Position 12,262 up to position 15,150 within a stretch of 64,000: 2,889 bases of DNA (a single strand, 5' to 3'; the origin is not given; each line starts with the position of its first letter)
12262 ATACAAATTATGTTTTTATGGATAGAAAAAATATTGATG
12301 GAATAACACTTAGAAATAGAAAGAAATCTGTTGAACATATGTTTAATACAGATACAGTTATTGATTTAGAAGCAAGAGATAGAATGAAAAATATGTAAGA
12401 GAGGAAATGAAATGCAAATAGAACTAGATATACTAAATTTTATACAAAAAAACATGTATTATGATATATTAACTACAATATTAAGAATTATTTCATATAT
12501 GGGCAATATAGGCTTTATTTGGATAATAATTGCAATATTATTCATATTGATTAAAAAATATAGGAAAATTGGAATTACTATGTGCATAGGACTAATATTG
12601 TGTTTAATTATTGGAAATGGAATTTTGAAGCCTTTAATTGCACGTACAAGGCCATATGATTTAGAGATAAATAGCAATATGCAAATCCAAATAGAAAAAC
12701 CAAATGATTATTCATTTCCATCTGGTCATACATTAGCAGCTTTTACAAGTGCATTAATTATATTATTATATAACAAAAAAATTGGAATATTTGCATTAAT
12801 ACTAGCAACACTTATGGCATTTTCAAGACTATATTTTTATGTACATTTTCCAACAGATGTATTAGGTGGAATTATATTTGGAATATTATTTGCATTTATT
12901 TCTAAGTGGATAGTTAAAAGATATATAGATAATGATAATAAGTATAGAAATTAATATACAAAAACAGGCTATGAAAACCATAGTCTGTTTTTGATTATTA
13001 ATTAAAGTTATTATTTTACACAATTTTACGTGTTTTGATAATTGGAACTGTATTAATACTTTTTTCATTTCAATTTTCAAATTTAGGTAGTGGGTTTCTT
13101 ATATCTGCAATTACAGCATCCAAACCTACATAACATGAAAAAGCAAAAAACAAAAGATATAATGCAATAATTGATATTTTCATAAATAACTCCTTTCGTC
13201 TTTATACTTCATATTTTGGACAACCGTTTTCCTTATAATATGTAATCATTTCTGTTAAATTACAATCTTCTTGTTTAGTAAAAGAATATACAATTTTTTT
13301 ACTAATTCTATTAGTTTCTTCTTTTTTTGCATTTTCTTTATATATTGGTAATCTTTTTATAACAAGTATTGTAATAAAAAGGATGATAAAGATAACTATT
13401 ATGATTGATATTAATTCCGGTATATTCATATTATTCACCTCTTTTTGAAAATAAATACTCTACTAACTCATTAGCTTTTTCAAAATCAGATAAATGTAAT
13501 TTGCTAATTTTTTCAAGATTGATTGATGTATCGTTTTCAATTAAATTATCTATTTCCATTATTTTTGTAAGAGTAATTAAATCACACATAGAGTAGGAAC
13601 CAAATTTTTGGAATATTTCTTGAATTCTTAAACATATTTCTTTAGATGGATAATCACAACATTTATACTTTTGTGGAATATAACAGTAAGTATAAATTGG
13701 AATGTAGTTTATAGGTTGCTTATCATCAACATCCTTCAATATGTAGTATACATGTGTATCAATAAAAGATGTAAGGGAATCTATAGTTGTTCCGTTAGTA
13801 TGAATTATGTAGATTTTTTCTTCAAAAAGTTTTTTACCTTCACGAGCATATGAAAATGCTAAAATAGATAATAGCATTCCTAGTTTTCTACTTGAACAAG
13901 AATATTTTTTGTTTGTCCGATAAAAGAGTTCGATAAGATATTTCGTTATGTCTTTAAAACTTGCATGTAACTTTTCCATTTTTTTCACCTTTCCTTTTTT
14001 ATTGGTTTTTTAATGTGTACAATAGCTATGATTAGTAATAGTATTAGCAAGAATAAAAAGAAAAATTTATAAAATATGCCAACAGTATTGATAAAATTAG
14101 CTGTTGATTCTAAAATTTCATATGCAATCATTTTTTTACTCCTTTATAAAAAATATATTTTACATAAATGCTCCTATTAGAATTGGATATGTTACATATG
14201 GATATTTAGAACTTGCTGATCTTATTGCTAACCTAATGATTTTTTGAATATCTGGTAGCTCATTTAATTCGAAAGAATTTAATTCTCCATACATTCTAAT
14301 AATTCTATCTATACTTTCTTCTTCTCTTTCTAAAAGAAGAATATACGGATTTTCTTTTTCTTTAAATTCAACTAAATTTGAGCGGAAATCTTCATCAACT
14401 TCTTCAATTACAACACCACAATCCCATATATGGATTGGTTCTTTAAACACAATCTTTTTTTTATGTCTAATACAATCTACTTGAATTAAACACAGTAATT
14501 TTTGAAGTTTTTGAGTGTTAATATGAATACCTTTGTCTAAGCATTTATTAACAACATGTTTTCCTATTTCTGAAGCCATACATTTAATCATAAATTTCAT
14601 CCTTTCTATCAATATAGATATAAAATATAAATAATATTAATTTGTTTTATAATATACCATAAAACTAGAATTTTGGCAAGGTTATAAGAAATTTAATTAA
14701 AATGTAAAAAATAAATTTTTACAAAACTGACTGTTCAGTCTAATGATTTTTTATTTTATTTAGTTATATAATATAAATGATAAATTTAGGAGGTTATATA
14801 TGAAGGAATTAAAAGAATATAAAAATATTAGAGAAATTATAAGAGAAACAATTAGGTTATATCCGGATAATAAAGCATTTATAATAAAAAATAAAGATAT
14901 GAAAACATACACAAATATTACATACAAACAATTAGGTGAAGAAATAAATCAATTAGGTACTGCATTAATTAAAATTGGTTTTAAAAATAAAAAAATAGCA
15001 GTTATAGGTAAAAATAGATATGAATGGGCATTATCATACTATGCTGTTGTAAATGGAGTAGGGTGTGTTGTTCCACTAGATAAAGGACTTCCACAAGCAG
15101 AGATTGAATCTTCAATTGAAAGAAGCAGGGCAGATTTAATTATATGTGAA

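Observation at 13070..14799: Duplicated Panacea(DUF4065)-domain genes interleaved with three small transmembrane-peptide genes: candidate PanA-PanT-like membrane-toxin/antitoxin operon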

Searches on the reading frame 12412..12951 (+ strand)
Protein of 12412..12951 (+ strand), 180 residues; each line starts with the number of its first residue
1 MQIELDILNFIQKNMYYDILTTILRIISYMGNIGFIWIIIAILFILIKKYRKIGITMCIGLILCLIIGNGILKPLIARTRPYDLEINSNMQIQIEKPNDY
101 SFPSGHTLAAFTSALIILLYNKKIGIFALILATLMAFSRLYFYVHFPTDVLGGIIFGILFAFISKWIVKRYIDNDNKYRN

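Call 29: find_related_loci(query=window:12412-12951:+, collection=genome_contigs, flank=5000)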
Query window:12412-12951:+ (180 aa) in genome_contigs; peptide patterns used: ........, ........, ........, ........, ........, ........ (x = any residue, [..] = any of these).
104 stretches matched a pattern; 48 encode a relative of the query (tblastn E <= 1e-3); 48 distinct loci.
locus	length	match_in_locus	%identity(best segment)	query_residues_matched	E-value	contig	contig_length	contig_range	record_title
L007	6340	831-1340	51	1-172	5e-57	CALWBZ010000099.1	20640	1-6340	MAG: uncultured Clostridia bacterium isolate E14__bin111 genome assembly, contig: E14__k127_1142108, whole genome shotgu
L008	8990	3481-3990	51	1-172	7e-56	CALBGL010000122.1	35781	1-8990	MAG TPA_asm: uncultured Clostridia bacterium isolate ERR318680_bin.42_CONCOCT_v1.1_MAG genome assembly, contig: ERZ17645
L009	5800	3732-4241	52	1-172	1e-52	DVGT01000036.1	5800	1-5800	MAG TPA_asm: Candidatus Faecimorpha stercoravium isolate CHK195-9767 CHK195__C117888_L5800_ERR3414590, whole genome shot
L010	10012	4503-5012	50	1-172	1e-50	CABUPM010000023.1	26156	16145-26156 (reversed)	MAG TPA_asm: uncultured Clostridiales bacterium isolate MGYG-HGUT-04224 genome assembly, contig: GUT_GENOME260024_23, wh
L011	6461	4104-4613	50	1-172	2e-50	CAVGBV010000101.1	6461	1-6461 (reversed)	Alloprevotella sp. isolate G02620-L1_cleanbin_000013 genome assembly, contig: Spades_G02620-L1_contig_4741, whole genome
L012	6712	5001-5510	54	1-172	3e-48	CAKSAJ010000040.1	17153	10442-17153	MAG: uncultured Schaedlerella sp. isolate REFINED_METABAT215_TOP10_CONTIGS_1500_ASSEMBLY_K77_MERGED__Hadza_PheChl_Fiber-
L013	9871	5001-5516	47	1-175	3e-47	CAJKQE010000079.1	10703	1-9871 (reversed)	MAG TPA_asm: uncultured Lachnospiraceae bacterium isolate SRR413759-bin.6 genome assembly, contig: NODE_2069_length_1070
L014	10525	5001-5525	46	1-179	3e-46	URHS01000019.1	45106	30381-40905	uncultured Blautia sp. isolate UMGS1010 genome assembly, contig: NODE_680_length_45106_cov_4.694169, whole genome shotgu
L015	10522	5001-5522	41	1-176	2e-42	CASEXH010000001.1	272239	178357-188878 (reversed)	uncultured Firmicutes bacterium isolate A106_L4_349349_idba_bin.108 genome assembly, contig: A106_L4_349349_idba_bin.108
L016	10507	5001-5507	48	4-171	3e-46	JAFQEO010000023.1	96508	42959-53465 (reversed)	MAG: Peptococcaceae bacterium isolate RGIG1748 Goat_Cecum-3__c513164, whole genome shotgun sequence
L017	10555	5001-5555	41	1-179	1e-44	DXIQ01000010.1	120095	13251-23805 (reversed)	MAG TPA_asm: Candidatus Blautia stercorigallinarum isolate CHK195-9823 CHK195__C17701_L120095_SAMEA5754839, whole genome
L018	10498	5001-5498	46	1-169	1e-44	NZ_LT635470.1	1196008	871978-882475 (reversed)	Blautia sp. Marseille-P3201T, whole genome shotgun sequence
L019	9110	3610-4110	48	1-170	3e-44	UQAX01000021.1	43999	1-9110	uncultured Blautia sp. isolate UMGS97 genome assembly, contig: NODE_323_length_43999_cov_15.7872, whole genome shotgun s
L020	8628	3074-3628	40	1-179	6e-44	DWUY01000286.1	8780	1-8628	MAG TPA_asm: Candidatus Blautia avicola isolate ChiBcec6-4105 ChiBcec6__C212179_L8780_SAMN08009758, whole genome shotgun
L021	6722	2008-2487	46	3-166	2e-43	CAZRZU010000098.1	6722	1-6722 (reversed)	MAG TPA_asm: uncultured Oscillospiraceae bacterium isolate SRP315200_co1_541 genome assembly, contig: NODE_27558_length_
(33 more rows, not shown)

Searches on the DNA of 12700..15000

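Call 80: search_rna_families(source=window, start=12700, end=15000, threshold=evalue, max_evalue=1)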
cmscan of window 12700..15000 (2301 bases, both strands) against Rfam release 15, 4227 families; matches with E-value up to 1: 0.
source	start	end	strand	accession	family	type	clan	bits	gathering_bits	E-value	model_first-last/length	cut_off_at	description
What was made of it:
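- On Type I toxin-antitoxin system: No Rfam family matches at E<=1 in 12700-15000 on either strand (call 80).
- Closest known: Type I toxin-antitoxin toxins. Different: No antisense or sRNA family is detected (call 80).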

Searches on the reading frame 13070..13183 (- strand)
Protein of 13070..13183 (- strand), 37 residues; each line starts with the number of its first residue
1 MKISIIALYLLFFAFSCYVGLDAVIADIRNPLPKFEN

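Call 3: search_protein_families(library=pfam, proteins=[window:13073-13183:-], max_evalue=10)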
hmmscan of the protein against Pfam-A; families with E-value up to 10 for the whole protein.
seq(37 aa): 1 family
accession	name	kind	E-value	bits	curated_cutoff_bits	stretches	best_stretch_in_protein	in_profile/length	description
PF08165.16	FerA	-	0.11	12.9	33.9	1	21-36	19-34/65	FerA (NUC095) domain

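Call 4: search_protein_families(library=ncbifam, proteins=[window:13073-13183:-], max_evalue=10)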
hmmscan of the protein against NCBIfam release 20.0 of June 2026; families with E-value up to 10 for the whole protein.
seq(37 aa): 0 families

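Call 5: search_protein_families(library=phrogs, proteins=[window:13073-13183:-], max_evalue=10)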
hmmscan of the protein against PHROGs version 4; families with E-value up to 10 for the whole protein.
seq(37 aa): 0 families

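Call 61: search_protein_families(library=padloc, proteins=[window:13070-13183:-], max_evalue=1)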
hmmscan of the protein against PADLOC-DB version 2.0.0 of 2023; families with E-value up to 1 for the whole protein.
window:13070-13183:- (37 aa): 0 families

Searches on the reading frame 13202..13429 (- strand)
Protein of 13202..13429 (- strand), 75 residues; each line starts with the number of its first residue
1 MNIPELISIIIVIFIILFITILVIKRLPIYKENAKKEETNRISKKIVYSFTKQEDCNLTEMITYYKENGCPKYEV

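Call 3: search_protein_families(library=pfam, proteins=[window:13205-13429:-], max_evalue=10)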
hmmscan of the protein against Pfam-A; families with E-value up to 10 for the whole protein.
seq(75 aa): 9 families
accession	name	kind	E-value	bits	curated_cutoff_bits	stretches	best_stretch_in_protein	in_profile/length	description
PF07895.16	DUF1673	-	0.0073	16.7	30.4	1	6-52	81-130/204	Protein of unknown function (DUF1673)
PF14163.11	SieB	-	0.02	14.9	26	1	6-62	34-90/147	Super-infection exclusion protein B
PF25184.1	YxzE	-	0.021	16.3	40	1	10-57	3-49/65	YxzE-like putative bacteriocin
PF23828.1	DUF7198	-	0.027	14.4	27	1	6-60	3-57/236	Family of unknown function (DUF7198)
PF06143.16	Baculo_11_kDa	-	0.046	13.8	28.4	1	8-41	42-75/84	Baculovirus 11 kDa family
PF01733.24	Nucleoside_tran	-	0.056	13.3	29.8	1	9-54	68-114/309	Nucleoside transporter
PF07314.17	Lit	-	0.061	13.8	24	1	6-68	2-60/176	Lipoprotein intramolecular transacylase Lit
PF25630.1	Phycodna_minor_capsid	-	0.079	13.7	27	1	6-65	6-70/96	Phycodnaviridae minor capsid protein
PF00558.24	Vpu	-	0.25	11.6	24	1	8-46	6-46/81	Vpu protein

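Call 4: search_protein_families(library=ncbifam, proteins=[window:13205-13429:-], max_evalue=10)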
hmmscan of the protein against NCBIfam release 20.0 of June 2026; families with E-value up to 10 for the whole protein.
seq(75 aa): 2 families
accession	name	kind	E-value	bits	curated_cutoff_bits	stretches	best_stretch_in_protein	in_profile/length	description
NF009950.0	PRK13414.1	equivalog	0.016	14.9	306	1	1-48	60-106/209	flagellar biosynthesis protein FliZ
TIGR04370.1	glyco_rpt_poly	subfamily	0.19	10.7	40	1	6-49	46-89/396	oligosaccharide repeat unit polymerase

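Call 5: search_protein_families(library=phrogs, proteins=[window:13205-13429:-], max_evalue=10)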
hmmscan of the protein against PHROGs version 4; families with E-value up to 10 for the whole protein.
seq(75 aa): 5 families
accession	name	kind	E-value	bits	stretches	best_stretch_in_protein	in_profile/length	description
phrog_22697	-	moron, auxiliary metabolic gene and host takeover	0.026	15.8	1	6-65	5-65/91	membrane protein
phrog_1374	-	unknown function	0.11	13.3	1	3-41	44-82/89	-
phrog_5405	-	unknown function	0.2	13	1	8-44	29-63/115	-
phrog_944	-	moron, auxiliary metabolic gene and host takeover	0.21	12.3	1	8-72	166-224/235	membrane protein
phrog_3094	-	unknown function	0.74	10.1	1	5-60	9-60/407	-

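Call 61: search_protein_families(library=padloc, proteins=[window:13202-13429:-], max_evalue=1)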
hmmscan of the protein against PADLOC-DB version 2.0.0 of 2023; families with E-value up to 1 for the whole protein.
window:13202-13429:- (75 aa): 1 family
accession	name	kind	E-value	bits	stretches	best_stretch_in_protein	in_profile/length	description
PDLC00609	ZorB1|ZorB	-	0.0032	15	1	3-53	22-72/232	MotB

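Call 62: find_homologous_proteins(query=A5, max_evalue=0.01)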
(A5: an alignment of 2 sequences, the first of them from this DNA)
Query A5 (2 sequences) (75 aa, profile of the alignment): 2 proteins with E <= 0.01 among 8 candidates.
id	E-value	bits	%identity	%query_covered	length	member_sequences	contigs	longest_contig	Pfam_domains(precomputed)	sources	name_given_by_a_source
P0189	3.4e-39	151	100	100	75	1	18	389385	-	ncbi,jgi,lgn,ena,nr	ncbi:MAG: hypothetical protein E7311_00115 [Clostridiales bacterium]|nr:hypothetical protein [Clostr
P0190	1.2e-36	143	53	68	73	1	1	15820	-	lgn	-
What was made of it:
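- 13202..13429 (-): Gene D: 75-aa protein with an N-terminal TM helix (6-24) and a conserved ~50-aa basic/polar tail. The family is restricted to these two species (call 62).
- D has no homologues outside two species, so there is no conserved PanA-D pairing across lineages (call 62).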
